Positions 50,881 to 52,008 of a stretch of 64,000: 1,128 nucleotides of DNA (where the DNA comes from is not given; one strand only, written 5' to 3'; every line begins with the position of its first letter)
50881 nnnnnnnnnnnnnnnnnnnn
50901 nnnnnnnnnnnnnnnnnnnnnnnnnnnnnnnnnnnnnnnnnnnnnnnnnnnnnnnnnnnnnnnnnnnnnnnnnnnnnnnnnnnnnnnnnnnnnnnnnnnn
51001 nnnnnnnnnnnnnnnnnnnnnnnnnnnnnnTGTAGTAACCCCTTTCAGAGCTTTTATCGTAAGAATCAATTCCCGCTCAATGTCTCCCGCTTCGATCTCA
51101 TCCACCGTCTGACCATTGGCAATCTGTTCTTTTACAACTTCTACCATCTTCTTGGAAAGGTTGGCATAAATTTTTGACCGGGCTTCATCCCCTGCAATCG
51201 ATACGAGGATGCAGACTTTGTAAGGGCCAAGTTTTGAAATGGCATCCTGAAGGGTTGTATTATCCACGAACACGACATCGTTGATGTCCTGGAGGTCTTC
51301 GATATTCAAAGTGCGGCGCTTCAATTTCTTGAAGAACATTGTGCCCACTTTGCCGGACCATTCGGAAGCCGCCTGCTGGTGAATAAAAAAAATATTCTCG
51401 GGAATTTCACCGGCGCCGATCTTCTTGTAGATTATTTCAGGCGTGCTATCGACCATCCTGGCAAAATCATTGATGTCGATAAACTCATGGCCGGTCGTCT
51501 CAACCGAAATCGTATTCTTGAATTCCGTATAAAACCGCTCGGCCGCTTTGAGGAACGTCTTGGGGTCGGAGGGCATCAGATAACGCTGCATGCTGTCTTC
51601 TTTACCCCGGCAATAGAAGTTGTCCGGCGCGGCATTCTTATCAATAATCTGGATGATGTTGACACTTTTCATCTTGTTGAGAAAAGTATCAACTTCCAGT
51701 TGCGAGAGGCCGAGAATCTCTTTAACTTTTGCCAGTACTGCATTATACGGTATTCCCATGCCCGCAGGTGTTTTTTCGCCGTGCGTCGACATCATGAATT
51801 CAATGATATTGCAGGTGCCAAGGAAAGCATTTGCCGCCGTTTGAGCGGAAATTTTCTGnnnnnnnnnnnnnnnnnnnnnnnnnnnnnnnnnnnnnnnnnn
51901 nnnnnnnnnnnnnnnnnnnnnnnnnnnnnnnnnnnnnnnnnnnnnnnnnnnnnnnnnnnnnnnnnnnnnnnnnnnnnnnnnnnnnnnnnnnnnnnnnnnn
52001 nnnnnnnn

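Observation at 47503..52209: Candidate novel non-flagellar stator system: cNMP-sensor/FliG_C-like protein, MotA, MotB, HD hydrolase and HExxH membrane protein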

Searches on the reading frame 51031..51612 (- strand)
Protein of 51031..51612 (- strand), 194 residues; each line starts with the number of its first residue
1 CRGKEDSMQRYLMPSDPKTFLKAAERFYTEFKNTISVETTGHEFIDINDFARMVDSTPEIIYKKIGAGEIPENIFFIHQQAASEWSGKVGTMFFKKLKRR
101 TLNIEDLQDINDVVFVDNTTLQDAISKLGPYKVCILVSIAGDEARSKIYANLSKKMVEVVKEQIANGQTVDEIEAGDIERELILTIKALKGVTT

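Call 18: search_solved_structures(query=window:51031-51612:-, max_evalue=10, show_alignments=4)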
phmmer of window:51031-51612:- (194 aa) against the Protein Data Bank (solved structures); distinct sequences matched with E-value up to 10: 11.
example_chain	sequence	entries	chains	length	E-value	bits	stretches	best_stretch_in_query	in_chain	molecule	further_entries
8umx_B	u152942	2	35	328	0.024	17.8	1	107-187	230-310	Flagellar motor switch protein FliG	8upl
8umd_B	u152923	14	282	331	0.025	17.7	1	108-187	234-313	Flagellar motor switch protein FliG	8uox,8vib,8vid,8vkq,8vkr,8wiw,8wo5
1qc7_A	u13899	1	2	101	0.045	16.9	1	111-186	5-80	PROTEIN (FLIG)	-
4fhr_B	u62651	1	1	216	0.12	15.6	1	111-181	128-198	Flagellar motor switch protein FliG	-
1lkv_X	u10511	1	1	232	0.13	15.4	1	111-183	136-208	FLAGELLAR MOTOR SWITCH PROTEIN FLIG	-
3ajc_A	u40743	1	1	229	0.13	15.4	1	111-183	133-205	Flagellar motor switch protein fliG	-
9d13_A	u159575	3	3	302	0.78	12.9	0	66-100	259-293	Nuclear elongation and deformation protein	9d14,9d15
7lhk_A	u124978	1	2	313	0.85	12.8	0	66-100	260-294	Nuclear elongation and deformation protein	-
6tzy_A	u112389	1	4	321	0.93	12.6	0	66-100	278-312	Nuclear elongation and deformation protein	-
9d16_A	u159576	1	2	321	0.93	12.6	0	66-100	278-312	Nuclear elongation and deformation protein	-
6tzz_A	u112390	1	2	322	0.94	12.6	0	66-100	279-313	Nuclear elongation and deformation protein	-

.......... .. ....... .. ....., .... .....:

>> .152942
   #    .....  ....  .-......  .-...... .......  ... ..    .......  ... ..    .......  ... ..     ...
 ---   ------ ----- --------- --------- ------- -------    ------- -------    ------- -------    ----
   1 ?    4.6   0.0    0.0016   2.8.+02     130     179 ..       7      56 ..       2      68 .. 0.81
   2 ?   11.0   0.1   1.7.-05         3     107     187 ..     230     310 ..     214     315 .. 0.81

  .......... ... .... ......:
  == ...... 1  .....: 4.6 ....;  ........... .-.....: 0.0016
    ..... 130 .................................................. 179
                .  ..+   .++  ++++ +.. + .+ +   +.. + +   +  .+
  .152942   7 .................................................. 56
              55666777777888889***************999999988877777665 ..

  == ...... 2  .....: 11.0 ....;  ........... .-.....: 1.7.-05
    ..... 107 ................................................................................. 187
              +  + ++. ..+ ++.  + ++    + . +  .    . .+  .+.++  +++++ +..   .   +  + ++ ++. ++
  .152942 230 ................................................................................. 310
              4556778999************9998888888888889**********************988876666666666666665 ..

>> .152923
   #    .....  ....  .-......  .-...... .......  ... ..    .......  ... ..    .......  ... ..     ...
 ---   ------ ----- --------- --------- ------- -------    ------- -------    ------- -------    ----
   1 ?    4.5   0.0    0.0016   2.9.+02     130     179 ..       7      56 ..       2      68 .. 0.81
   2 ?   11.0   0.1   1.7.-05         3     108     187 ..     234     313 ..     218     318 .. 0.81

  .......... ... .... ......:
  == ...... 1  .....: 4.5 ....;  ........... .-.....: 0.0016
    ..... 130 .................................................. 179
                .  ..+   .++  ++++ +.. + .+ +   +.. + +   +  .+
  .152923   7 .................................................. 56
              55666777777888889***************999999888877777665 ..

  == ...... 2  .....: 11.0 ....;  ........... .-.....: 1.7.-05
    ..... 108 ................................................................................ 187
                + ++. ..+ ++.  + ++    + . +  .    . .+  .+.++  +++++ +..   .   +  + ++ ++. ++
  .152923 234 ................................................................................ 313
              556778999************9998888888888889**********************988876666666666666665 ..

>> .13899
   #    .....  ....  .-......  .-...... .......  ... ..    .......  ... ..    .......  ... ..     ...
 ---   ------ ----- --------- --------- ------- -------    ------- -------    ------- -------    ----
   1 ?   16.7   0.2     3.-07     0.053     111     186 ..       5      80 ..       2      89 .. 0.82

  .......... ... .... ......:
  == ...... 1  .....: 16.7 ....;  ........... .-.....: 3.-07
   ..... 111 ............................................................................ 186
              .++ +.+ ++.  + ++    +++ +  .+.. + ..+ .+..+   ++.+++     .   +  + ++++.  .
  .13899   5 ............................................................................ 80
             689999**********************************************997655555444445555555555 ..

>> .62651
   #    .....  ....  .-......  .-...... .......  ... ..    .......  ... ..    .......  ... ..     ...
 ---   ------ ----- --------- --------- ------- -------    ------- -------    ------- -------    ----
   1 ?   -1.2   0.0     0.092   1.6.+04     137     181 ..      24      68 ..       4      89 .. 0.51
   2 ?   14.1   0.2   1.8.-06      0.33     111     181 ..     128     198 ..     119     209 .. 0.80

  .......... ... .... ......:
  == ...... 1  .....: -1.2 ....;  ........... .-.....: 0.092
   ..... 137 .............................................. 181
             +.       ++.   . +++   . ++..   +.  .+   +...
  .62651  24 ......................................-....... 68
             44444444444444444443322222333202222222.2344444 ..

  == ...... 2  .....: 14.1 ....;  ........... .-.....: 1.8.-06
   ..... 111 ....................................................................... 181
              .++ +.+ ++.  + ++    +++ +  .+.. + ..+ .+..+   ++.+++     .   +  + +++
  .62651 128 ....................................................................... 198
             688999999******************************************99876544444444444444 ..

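Call 46: predict_structure(alignment_id=A4)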
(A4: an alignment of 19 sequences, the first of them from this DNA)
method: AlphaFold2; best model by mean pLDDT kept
length: 180 residues; sequences in the alignment: 19
mean_pLDDT: 81.2   pTM: 0.51
mean pLDDT of the five models: 81.2, 80.3, 79.6, 78.8, 78.7
residues with pLDDT >= 90: 34; 70-90: 119; 50-70: 24; < 50: 3
segments of 3 or more residues with pLDDT < 50: 25-27
pLDDT, mean of each block of 10 residues (from residue 1): 83 81 54 84 85 76 72 82 65 85 90 89 89 91 86 79 92 81
secondary structure, 60 per line:
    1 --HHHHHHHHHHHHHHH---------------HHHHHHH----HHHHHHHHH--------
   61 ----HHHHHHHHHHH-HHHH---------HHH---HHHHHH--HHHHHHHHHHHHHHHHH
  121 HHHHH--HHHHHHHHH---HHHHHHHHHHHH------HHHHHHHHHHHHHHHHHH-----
elements in order: H3-17 H33-39 H44-52 H65-75 H77-80 H96-101 H104-125 H128-136 H140-151 H158-175

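Call 60: fold_search(model_id=the predicted structure, library=pdb)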
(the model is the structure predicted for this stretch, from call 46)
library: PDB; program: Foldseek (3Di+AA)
matches with E <= 10: 87; with E <= 0.001: 1
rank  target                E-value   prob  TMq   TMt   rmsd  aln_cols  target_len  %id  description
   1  1lkv                  4.2e-04  1.00  0.42  0.36  16.9       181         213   16  Crystal Structure of the Middle and C-terminal Domains of the Flagellar Rotor Protein FliG (released 2002-07-10)
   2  3ajc                  2.4e-03  1.00  0.44  0.38  13.1       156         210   13  Structure of the MC domain of FliG (PEV), a CW-biased mutant (released 2011-05-11)
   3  8wo5_B5               7.2e-03  1.00  0.44  0.26  14.2       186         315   15  Cryo-EM structure of the intact flagellar motor-hook complex in the CCW state (released 2024-09-04)
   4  8wiw_3                1.5e-02  1.00  0.40  0.24  14.5       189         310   14  Cryo-EM structure of the flagellar C ring in the CW state (released 2024-09-04)
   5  4fhr_B                2.0e-02  1.00  0.42  0.37  12.9       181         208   18  Crystal structure of the complex between the flagellar motor proteins FliG and FliM. (released 2012-08-22)
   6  1qc7_B                2.1e-02  1.00  0.44  0.85   1.7        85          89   19  T. MARITIMA FLIG C-TERMINAL DOMAIN (released 1999-08-13)
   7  9n49_G                2.3e-02  1.00  0.42  0.24  13.4       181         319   12  C-ring - single subunit of the 34-mer CCW flagellar switch complex - FliF, FliG, FliM, and FliN from Salmonella (released 2025-03-12)
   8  8umx_B                2.5e-02  1.00  0.43  0.25  14.9       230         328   13  Cryo-EM structure of a single subunit of a Clockwise-locked form of the Salmonella enterica Typhimurium flagellar C-ri (released 2024-01-24)
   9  3usy_B                3.2e-02  1.00  0.43  0.34  17.4       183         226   15  Crystal structure of Flig (residue 116-343) from H. Pylori (released 2011-12-14)
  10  8vib_G                3.2e-02  1.00  0.39  0.23  13.3       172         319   14  CW Flagellar Switch Complex - FliF, FliG, FliM, and FliN forming single subunit of the C-ring from Salmonella (released 2024-02-28)
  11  1qc7_A                5.1e-02  1.00  0.44  0.76   1.6        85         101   19  T. MARITIMA FLIG C-TERMINAL DOMAIN (released 1999-08-13)
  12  3usy_A                5.3e-02  1.00  0.43  0.34  17.8       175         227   15  Crystal structure of Flig (residue 116-343) from H. Pylori (released 2011-12-14)
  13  8umd_B                6.8e-02  1.00  0.42  0.23  13.4       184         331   14  Cryo-EM structure of a single subunit of a Counterclockwise-locked form of the Salmonella enterica Typhimurium flagell (released 2024-01-24)
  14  3hjl                  6.8e-02  0.99  0.41  0.24  16.7       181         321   16  The structure of full-length FliG from Aquifex aeolicus (released 2010-08-04)
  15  8ucs_H                1.2e-01  1.00  0.41  0.79   1.7        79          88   18  Cryo-EM structure of the flagellar MotAB stator bound to FliG (released 2024-01-24)
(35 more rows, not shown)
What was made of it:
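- On FliG (flagellar rotor/switch protein): Foldseek 1QC7 TM 0.85, rmsd 1.7 A (call 60).
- The top 16 Foldseek hits for the C-terminal half are all FliG, including FliG_C in the MotAB-FliG complex 8UCS (call 60).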

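Call 61: search_protein_representatives(alignment_id=A4)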
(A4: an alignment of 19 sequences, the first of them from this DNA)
Query: 19 sequences, 180 profile positions. Proteins with E-value up to 0.001 (for the whole library): 1173; up to 1e-10: 130; up to 1e-30: 50. The best 150 are listed.
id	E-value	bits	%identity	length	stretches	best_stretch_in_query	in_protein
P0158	1.6e-71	256.1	-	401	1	1-179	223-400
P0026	1.3e-70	253.1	-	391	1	1-179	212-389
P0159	5.9e-70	251.0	-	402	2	1-179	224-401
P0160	7.4e-70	250.7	-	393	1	1-179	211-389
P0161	1.4e-64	233.5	-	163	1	25-177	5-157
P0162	4.0e-64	232.0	-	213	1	1-178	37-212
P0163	1.1e-63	230.6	-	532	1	2-177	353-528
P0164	3.1e-62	225.9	-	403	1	1-179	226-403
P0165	5.7e-62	225.0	-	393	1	1-178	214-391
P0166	1.2e-61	224.0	-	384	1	13-179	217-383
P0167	1.4e-60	220.5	-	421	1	1-179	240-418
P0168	2.1e-58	213.4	-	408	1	2-178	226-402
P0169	2.2e-58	213.3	-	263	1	2-177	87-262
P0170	4.6e-58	212.3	-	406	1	1-178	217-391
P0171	1.1e-57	211.0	-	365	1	1-179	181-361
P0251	6.0e-15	71.8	-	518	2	91-173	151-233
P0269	1.5e-12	64.0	-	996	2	97-177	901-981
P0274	8.6e-12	61.5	-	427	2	96-177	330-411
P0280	1.7e-11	60.6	-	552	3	70-175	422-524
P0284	3.9e-11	59.4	-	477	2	93-176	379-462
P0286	1.5e-10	57.5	-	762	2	89-175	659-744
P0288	1.7e-10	57.3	-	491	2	96-174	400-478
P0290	4.1e-10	56.1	-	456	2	95-177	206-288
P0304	2.6e-09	53.5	-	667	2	95-176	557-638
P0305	3.2e-09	53.1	-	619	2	95-176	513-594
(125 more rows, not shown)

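Call 86: search_protein_families(library=pfam, proteins=[P0269, P0286, P0304, P0305, P0251, P0280, P0284, P0288, P0274, P0290], max_evalue=0.001)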
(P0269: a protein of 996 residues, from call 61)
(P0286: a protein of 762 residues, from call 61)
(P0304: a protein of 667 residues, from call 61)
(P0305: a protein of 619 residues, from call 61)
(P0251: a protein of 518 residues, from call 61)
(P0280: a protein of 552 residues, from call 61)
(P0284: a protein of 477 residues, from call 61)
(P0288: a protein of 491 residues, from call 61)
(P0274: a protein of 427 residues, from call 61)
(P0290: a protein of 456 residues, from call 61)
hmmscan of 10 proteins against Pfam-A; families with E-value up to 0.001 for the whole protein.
P0269 (996 aa): 4 families
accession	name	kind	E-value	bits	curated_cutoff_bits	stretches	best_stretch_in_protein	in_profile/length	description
PF01706.21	FliG_C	-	4.3e-70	233.3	23.3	2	880-987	1-108/108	FliG C-terminal domain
PF02154.20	FliM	-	2.9e-60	203.9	27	1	38-228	1-192/192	Flagellar motor switch protein FliM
PF13475.11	DUF4116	-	1.5e-51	172.1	24.9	5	440-484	3-48/49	Domain of unknown function (DUF4116)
PF14841.11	FliG_M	-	9.9e-25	87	25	1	610-682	2-74/76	FliG middle domain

P0286 (762 aa): 2 families
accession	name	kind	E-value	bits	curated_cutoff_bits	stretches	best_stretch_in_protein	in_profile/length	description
PF13475.11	DUF4116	-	3e-58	193.6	24.9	4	35-78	5-49/49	Domain of unknown function (DUF4116)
PF01706.21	FliG_C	-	3.3e-51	172.5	23.3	2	649-750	3-106/108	FliG C-terminal domain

P0304 (667 aa): 4 families
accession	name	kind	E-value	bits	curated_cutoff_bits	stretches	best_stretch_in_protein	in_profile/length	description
PF01706.21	FliG_C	-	9.2e-49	164.7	23.3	2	466-546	1-81/108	FliG C-terminal domain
PF14841.11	FliG_M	-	5.6e-12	46.2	25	1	366-434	3-72/76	FliG middle domain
PF14842.11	FliG_N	-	0.00031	21.7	25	0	377-428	6-59/104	FliG N-terminal domain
PF03448.22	MgtE_N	-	0.0007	20.5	25.9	0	366-407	17-58/102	MgtE intracellular N domain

P0305 (619 aa): 3 families
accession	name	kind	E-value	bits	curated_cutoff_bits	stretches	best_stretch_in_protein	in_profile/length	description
PF01706.21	FliG_C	-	3.3e-41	140.4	23.3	2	495-596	2-103/108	FliG C-terminal domain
PF14841.11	FliG_M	-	2.7e-13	50.3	25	1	321-390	2-72/76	FliG middle domain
PF03448.22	MgtE_N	-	9.7e-05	23.3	25.9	0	314-366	9-61/102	MgtE intracellular N domain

P0251 (518 aa): 3 families
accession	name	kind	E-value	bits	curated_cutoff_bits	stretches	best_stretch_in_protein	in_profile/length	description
PF01706.21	FliG_C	-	2.6e-60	201.8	23.3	2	395-499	4-108/108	FliG C-terminal domain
PF14841.11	FliG_M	-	1.5e-09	38.3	25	1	27-64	2-39/76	FliG middle domain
PF03448.22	MgtE_N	-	2.4e-05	25.2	25.9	0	162-206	49-93/102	MgtE intracellular N domain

P0280 (552 aa): 1 family
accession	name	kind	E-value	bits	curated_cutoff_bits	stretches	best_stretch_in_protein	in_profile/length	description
PF01706.21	FliG_C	-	5.4e-69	229.8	23.3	4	432-532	8-108/108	FliG C-terminal domain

P0284 (477 aa): 5 families
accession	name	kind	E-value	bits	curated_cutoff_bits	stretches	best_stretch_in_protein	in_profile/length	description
PF01706.21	FliG_C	-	4.5e-61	204.3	23.3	2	216-320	3-107/108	FliG C-terminal domain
PF14841.11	FliG_M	-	7.4e-13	49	25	1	120-165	4-49/76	FliG middle domain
PF13475.11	DUF4116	-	2.6e-07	30.5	24.9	1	43-83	3-44/49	Domain of unknown function (DUF4116)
PF03448.22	MgtE_N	-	2.8e-07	31.4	25.9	0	129-220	3-89/102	MgtE intracellular N domain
PF14842.11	FliG_N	-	4.1e-06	27.8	25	0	129-204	5-82/104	FliG N-terminal domain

P0288 (491 aa): 3 families
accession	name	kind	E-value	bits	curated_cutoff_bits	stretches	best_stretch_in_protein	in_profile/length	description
PF01706.21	FliG_C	-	3.6e-44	149.9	23.3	2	382-487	3-108/108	FliG C-terminal domain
PF03448.22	MgtE_N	-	1.2e-09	39.1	25.9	0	29-72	43-86/102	MgtE intracellular N domain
PF14841.11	FliG_M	-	1.3e-06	28.9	25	1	27-95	3-71/76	FliG middle domain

P0274 (427 aa): 3 families
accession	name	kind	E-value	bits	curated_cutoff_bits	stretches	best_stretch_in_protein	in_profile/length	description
PF01706.21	FliG_C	-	1.1e-75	251.3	23.3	2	153-260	2-108/108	FliG C-terminal domain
PF14841.11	FliG_M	-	1.6e-12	47.9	25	1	53-123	2-74/76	FliG middle domain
PF03448.22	MgtE_N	-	1.4e-06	29.2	25.9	0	293-377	6-90/102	MgtE intracellular N domain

P0290 (456 aa): 5 families
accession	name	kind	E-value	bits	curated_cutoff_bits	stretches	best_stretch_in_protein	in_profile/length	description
PF01706.21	FliG_C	-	3.6e-64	214.2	23.3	2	187-294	1-108/108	FliG C-terminal domain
PF14841.11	FliG_M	-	6.8e-18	65.1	25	1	84-157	2-75/76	FliG middle domain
PF13475.11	DUF4116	-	3.1e-06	27.1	24.9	1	9-50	3-45/49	Domain of unknown function (DUF4116)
PF03448.22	MgtE_N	-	6e-05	23.9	25.9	0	212-263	48-99/102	MgtE intracellular N domain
PF13311.11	DUF4080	-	0.00082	20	22.9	1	48-169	34-156/188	Protein of unknown function (DUF4080)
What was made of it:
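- Tried and rejected: They are not new sensor fusions (call 86).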

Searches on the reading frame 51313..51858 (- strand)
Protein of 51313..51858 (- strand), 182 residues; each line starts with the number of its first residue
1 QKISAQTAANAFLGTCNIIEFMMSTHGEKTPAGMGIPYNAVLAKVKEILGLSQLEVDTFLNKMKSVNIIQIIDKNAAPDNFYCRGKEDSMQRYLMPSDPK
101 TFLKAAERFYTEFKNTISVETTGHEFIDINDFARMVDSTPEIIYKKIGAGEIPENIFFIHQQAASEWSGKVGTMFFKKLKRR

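Call 23: search_solved_structures(query=A3, max_evalue=10, show_alignments=2)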
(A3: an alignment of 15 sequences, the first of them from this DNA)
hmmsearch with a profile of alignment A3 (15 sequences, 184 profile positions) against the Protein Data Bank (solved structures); distinct sequences matched with E-value up to 10: 32.
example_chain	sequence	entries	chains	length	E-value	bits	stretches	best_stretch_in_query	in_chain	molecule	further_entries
2mtn_A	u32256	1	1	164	0.0078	19.1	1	31-117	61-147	Histone-lysine N-methyltransferase 2A, PC4 and SFRS1-interacting protein fusion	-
5oym_H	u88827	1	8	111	0.011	18.6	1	37-117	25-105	PC4 and SFRS1-interacting protein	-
2b4j_C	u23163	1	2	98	0.021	17.7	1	43-117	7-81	PC4 and SFRS1 interacting protein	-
6zv0_A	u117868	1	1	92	0.027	17.4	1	36-117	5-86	PC4 and SFRS1-interacting protein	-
6trj_A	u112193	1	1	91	0.027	17.4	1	36-117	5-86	PC4 and SFRS1-interacting protein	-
9bw9_G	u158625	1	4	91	0.029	17.3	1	43-117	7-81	PC4 and SFRS1-interacting protein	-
2msr_B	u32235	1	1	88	0.031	17.2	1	36-116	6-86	PC4 and SFRS1-interacting protein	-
6emp_A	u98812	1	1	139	0.034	17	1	39-117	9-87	PC4 and SFRS1-interacting protein,Pogo transposable element with ZNF domain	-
3f9k_C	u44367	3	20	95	0.036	17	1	44-117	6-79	PC4 and SFRS1-interacting protein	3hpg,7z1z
3hph_E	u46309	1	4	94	0.04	16.8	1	44-117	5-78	PC4 and SFRS1-interacting protein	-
3u88_C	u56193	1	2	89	0.049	16.5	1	44-117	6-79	Lens epithelium-derived growth factor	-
6emq_A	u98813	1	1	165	0.054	16.4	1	39-117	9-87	PC4 and SFRS1-interacting protein,Histone-lysine N-methyltransferase 2A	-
5n88_D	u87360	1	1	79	0.09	15.7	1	44-113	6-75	PC4 and SFRS1-interacting protein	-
2n3a_B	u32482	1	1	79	0.11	15.4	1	44-116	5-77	PC4 and SFRS1-interacting protein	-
5n88_E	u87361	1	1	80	0.11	15.4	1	43-101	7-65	PC4 and SFRS1-interacting protein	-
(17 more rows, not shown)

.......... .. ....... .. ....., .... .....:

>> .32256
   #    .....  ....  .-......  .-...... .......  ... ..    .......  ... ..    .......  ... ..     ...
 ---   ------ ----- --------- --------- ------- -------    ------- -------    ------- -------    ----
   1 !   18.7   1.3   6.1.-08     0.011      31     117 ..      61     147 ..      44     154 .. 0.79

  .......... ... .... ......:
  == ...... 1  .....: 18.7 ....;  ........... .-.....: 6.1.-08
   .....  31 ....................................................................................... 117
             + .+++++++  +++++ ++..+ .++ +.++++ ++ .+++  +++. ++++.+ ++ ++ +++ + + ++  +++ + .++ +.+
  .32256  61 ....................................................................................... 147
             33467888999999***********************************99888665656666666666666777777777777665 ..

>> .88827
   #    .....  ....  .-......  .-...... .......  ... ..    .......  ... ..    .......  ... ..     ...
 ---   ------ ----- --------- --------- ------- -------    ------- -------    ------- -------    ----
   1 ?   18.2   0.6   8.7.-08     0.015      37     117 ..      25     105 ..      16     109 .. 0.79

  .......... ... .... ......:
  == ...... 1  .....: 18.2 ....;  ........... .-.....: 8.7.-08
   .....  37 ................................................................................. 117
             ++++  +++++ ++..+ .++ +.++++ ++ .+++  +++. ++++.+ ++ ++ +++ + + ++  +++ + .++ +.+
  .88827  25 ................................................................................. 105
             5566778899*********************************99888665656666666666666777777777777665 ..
